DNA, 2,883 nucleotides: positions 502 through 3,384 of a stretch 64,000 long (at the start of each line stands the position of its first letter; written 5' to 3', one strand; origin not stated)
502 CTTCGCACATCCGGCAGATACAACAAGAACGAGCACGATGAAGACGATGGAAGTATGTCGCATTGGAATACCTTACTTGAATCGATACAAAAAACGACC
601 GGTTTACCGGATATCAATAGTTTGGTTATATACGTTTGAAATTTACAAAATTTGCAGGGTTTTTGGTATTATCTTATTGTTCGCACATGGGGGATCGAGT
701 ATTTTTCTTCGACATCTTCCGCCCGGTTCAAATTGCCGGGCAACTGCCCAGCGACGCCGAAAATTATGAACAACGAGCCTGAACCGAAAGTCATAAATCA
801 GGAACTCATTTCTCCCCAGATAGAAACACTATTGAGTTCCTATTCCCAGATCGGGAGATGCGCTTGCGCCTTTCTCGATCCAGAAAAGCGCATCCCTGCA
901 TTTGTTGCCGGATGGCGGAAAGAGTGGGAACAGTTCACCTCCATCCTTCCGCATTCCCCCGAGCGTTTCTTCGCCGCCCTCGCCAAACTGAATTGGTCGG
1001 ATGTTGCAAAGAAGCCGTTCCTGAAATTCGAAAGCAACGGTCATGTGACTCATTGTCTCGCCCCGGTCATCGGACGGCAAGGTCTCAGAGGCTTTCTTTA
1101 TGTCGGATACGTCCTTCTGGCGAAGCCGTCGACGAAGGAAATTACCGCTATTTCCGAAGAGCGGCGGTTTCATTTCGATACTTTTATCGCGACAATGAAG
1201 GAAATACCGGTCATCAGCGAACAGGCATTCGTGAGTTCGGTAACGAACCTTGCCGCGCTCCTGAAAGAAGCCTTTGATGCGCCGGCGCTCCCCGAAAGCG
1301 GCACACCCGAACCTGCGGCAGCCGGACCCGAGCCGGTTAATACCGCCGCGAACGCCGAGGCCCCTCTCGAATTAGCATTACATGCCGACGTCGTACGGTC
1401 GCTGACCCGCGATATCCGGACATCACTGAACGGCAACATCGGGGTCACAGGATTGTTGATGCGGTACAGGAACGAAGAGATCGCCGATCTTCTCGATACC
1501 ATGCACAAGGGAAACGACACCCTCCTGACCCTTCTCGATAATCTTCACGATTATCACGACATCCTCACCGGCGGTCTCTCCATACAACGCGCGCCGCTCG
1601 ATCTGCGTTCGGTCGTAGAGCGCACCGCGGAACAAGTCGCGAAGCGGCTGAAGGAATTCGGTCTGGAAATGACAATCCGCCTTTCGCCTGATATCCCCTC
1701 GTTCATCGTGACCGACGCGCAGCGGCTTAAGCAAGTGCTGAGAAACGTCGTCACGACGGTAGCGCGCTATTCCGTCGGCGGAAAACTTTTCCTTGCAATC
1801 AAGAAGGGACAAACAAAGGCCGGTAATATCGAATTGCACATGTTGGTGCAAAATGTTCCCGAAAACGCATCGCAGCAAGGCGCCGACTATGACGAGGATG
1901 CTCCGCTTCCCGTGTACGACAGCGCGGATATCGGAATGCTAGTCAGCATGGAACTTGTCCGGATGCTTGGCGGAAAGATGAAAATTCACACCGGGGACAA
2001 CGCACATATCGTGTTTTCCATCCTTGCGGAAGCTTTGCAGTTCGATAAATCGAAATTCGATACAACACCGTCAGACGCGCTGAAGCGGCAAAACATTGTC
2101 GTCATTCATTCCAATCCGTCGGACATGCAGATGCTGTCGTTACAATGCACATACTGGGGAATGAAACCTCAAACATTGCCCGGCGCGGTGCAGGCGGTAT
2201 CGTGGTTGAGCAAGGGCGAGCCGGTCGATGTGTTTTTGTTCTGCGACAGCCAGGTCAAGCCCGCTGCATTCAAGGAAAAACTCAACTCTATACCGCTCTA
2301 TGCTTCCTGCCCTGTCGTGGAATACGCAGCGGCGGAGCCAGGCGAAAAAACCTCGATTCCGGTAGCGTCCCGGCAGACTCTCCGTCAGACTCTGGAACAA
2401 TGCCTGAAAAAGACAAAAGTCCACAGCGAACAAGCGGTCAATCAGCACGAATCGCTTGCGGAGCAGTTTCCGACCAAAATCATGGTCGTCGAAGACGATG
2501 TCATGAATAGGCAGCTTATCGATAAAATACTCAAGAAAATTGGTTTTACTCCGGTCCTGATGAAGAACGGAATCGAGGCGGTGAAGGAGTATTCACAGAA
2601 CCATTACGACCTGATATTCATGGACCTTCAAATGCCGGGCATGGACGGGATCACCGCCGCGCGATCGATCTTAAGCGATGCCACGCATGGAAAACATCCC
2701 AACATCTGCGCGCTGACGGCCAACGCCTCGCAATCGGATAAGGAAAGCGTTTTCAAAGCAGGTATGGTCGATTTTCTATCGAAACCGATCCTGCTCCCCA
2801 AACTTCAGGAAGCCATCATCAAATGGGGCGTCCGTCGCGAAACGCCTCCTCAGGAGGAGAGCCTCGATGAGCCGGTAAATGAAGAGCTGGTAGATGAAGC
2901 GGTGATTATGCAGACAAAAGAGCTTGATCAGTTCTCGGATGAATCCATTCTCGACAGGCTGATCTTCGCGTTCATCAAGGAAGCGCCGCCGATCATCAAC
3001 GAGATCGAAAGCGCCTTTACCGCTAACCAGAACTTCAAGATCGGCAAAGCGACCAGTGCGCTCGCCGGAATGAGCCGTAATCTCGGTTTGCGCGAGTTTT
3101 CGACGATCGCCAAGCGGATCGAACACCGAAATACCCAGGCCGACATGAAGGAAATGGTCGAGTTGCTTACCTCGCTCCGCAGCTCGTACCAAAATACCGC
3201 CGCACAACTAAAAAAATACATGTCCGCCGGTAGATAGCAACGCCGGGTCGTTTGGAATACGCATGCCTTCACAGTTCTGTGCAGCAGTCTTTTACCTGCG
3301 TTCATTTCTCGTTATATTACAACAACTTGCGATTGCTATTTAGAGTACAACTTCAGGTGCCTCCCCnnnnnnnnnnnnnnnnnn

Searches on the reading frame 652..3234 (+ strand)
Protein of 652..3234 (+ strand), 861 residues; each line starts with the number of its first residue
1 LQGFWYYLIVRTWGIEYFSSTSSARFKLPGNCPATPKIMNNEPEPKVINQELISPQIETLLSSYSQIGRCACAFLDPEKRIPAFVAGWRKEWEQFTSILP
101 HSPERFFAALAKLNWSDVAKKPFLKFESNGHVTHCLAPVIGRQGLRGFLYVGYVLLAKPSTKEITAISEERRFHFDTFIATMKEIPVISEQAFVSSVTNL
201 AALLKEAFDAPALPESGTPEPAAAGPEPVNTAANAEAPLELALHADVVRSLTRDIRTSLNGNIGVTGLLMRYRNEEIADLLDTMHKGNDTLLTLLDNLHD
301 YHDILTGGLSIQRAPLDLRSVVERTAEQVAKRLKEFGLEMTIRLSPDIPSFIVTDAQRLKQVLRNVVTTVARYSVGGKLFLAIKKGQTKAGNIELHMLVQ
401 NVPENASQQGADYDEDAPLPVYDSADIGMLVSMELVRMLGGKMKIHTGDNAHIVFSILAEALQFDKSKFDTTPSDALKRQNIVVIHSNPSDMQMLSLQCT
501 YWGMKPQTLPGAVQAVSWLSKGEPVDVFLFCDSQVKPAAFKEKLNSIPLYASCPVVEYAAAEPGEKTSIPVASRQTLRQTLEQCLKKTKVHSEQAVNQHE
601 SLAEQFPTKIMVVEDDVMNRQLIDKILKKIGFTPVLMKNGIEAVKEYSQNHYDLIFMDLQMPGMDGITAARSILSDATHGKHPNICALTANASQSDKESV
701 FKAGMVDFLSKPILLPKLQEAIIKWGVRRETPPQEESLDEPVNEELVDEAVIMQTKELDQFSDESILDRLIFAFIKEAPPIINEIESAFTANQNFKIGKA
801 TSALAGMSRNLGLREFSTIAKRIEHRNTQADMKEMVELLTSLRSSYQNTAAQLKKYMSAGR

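Call 18: search_protein_families(library=pfam, proteins=[window:652-3234:+], max_evalue=0.001)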
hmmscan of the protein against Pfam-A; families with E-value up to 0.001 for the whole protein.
window:652-3234:+ (861 aa): 4 families
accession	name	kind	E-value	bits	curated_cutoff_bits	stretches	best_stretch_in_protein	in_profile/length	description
PF00072.30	Response_reg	-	5.4e-25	88.2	30.2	1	610-722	1-110/111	Response regulator receiver domain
PF10114.15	PocR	-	1.9e-07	31.4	23.9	1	56-203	7-153/162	Sensory domain found in PocR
PF01627.28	Hpt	-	2.7e-06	27.9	24.6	1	773-843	5-75/84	Hpt domain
PF00512.31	HisKA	-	2.3e-05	24.8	26.9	1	246-304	4-63/66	His Kinase A (phospho-acceptor) domain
